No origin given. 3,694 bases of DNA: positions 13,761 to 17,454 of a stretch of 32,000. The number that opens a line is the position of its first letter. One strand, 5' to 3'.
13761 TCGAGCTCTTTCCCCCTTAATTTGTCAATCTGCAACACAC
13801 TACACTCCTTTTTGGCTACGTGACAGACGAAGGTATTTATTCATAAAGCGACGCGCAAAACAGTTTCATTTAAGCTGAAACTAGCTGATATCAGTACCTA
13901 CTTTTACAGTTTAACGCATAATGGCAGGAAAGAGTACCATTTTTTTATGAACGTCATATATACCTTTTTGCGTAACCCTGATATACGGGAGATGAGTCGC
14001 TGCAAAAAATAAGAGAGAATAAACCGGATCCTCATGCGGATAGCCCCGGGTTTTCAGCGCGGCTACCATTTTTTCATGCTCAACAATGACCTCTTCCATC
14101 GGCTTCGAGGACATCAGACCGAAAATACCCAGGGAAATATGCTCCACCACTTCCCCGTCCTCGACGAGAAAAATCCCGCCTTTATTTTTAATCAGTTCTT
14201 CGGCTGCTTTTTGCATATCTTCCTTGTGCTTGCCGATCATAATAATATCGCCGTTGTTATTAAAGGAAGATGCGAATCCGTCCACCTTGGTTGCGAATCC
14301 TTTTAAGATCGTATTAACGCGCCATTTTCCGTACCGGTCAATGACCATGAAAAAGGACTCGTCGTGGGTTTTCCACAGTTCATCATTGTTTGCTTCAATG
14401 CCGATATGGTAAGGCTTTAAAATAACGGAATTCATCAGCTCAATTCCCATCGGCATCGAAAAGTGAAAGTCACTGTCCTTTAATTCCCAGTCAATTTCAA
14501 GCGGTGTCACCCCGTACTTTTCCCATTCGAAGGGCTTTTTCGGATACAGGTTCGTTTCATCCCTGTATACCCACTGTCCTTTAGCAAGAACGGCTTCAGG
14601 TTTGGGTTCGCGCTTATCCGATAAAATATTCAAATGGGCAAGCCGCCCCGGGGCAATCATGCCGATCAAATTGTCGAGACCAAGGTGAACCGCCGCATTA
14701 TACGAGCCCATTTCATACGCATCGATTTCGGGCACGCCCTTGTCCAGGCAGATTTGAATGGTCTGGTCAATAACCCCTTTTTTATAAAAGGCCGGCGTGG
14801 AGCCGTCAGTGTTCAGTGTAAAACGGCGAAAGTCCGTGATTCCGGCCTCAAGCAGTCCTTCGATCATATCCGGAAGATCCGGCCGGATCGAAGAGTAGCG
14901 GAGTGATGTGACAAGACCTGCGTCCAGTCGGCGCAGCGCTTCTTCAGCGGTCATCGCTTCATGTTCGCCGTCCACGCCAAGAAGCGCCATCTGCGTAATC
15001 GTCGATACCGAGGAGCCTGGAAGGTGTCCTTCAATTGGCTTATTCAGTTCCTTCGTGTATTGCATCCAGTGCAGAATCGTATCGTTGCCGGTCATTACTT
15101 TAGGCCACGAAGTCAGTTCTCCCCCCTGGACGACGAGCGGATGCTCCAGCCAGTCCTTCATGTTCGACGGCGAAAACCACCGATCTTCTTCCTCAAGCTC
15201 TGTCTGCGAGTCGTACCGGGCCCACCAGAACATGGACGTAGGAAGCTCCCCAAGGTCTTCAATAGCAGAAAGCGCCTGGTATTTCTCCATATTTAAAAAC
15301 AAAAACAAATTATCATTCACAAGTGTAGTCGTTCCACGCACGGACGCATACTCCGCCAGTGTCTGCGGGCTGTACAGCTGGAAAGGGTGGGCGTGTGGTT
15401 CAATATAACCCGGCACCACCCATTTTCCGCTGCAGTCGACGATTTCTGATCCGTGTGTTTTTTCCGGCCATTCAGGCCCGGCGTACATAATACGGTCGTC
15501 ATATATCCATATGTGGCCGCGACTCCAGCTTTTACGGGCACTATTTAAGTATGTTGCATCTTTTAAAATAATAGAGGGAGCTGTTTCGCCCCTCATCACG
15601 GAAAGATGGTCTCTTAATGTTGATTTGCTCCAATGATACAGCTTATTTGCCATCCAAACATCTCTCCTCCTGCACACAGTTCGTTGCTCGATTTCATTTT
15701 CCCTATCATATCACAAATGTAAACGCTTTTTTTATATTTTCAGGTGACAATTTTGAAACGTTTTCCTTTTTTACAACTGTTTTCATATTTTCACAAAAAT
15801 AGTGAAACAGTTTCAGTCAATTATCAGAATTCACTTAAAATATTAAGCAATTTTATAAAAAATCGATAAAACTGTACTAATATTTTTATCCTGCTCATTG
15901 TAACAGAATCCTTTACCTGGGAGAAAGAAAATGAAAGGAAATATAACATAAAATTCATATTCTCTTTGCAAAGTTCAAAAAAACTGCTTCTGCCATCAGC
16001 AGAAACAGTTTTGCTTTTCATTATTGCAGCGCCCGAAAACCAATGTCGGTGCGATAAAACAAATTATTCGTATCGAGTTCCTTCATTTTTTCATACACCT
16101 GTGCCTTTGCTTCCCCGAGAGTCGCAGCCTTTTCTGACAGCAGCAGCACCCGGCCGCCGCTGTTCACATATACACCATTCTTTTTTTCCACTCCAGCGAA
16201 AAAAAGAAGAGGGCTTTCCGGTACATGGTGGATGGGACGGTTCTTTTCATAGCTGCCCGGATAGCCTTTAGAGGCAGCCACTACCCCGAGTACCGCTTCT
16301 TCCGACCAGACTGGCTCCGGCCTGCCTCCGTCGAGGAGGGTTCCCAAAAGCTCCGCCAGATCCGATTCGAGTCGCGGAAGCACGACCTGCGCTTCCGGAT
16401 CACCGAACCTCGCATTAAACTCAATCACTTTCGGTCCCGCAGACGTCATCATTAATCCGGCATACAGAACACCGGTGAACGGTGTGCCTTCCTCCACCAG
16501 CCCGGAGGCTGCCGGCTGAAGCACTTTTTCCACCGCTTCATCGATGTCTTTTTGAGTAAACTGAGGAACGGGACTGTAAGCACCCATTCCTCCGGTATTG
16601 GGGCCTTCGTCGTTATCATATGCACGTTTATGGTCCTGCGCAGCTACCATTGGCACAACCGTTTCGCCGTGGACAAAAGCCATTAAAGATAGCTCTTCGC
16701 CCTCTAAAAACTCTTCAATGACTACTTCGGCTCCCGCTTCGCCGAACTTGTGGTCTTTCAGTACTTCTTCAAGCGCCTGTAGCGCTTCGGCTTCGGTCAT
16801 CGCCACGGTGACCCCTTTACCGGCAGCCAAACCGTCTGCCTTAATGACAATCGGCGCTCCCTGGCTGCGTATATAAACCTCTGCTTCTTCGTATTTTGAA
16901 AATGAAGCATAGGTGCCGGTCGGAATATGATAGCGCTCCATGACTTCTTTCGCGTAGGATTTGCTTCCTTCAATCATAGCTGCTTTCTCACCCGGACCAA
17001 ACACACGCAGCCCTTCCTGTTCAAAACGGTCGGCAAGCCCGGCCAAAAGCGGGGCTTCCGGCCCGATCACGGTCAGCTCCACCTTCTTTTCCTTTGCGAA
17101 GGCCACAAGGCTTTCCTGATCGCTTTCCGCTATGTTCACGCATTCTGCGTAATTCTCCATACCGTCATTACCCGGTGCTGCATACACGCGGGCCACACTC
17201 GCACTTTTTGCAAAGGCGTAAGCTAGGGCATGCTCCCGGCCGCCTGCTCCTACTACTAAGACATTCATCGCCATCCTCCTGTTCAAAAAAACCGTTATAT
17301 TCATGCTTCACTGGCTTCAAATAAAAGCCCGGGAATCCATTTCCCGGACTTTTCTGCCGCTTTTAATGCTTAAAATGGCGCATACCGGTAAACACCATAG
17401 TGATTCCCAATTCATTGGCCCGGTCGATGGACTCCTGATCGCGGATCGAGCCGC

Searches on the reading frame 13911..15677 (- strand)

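Call 40: search_protein_families(library=ncbifam, proteins=[window:13911-15677:-], max_evalue=0.001)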
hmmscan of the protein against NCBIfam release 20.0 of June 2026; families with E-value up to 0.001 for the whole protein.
window:13911-15677:- (588 aa): 12 families
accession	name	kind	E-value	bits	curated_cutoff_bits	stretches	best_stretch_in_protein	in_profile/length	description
TIGR01178.1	ade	equivalog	4.5e-58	197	472.5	1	36-579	2-547/552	adenine deaminase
NF007457.0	PRK10027.1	equivalog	6.4e-52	176.5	768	1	10-578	6-578/588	adenine deaminase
NF006689.0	PRK09237.1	equivalog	4.6e-08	32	371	1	36-120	5-90/383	amidohydrolase/deacetylase family metallohydrolase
TIGR01224.1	hutI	equivalog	3.7e-07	29.3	298.15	1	55-109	5-58/377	imidazolonepropionase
NF006056.0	PRK08204.1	subfamily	1.3e-06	27.4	391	1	44-100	15-69/449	hypothetical protein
NF005557.0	PRK07228.1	equivalog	1.3e-05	24.2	522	0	37-100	4-67/445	5'-deoxyadenosine deaminase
NF006055.0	PRK08203.1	equivalog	2.1e-05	23.3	532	1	44-102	14-75/455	8-oxoguanine deaminase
NF004701.0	PRK06038.1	equivalog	2.9e-05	22.9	609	1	35-97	5-65/432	N-ethylammeline chlorohydrolase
NF011990.0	PRK15446.2-6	subfamily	0.00013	20.8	233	0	320-375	331-387/390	alpha-D-ribose 1-methylphosphonate 5-triphosphate diphosphatase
NF011986.0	PRK15446.2-2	equivalog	0.00056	18.8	465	0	313-373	319-380/406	alpha-D-ribose 1-methylphosphonate 5-triphosphate diphosphatase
NF004995.0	PRK06380.1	subfamily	0.00059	18.9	567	0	35-97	2-62/418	metal-dependent hydrolase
NF009060.0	PRK12394.1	equivalog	0.00061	18.7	442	0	36-107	5-74/381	metallo-dependent hydrolase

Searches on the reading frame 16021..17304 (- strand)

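Call 40: search_protein_families(library=ncbifam, proteins=[window:16021-17304:-], max_evalue=0.001)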
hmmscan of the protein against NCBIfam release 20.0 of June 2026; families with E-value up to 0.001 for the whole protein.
window:16021-17304:- (427 aa): 29 families (the best 25 are shown)
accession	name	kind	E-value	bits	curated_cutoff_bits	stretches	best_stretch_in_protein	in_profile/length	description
TIGR00877.1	purD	equivalog_domain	7.2e-158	525.8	288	1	13-426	1-424/425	phosphoribosylamine--glycine ligase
NF005543.0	PRK07206.1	subfamily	9.1e-10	37.8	302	1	58-300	54-288/416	hypothetical protein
NF006406.0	PRK08654.1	equivalog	9.7e-10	37.5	739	1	86-202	84-205/499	acetyl-CoA carboxylase biotin carboxylase subunit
NF002378.0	PRK01372.1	subfamily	3.6e-09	35.7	243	1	100-257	86-236/305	D-alanine--D-alanine ligase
NF006367.0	PRK08591.1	subfamily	3.7e-09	35.8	597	1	90-202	91-205/451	acetyl-CoA carboxylase biotin carboxylase subunit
NF053643.1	Ddl_archaea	equivalog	6.8e-09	35.1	500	1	76-223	65-203/367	putative pseudomurein biosynthesis ATP-grasp protein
TIGR00514.1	accC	equivalog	1.7e-08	33.8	626.5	1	88-206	89-212/449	acetyl-CoA carboxylase biotin carboxylase subunit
NF004679.0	PRK06019.1-5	equivalog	5.2e-08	32.1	326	1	13-210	3-191/376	5-(carboxyamino)imidazole ribonucleotide synthase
NF002527.0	PRK01966.1-3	equivalog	7.4e-08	32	310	1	94-232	98-236/332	D-alanine--D-alanine ligase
TIGR02068.2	cya_phycin_syn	equivalog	2e-07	29.4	850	1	111-207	210-301/862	cyanophycin synthetase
NF006766.0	PRK09288.1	equivalog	3.2e-07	29.4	339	1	11-215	11-214/396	formate-dependent phosphoribosylglycinamide formyltransferase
TIGR01205.1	D_ala_D_alaTIGR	subfamily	3.6e-07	29.5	245.65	1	94-230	86-223/318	D-alanine--D-alanine ligase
NF010623.0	PRK14016.1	subfamily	9.1e-07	27.4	877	1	110-208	210-303/871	cyanophycin synthetase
TIGR01235.1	pyruv_carbox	equivalog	1e-06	26.6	1114.45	1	67-202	67-205/1143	pyruvate carboxylase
TIGR01369.1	CPSaseII_lrg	equivalog_domain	2.5e-06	25.4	1027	1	64-299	619-840/1052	carbamoyl-phosphate synthase (glutamine-hydrolyzing) large subunit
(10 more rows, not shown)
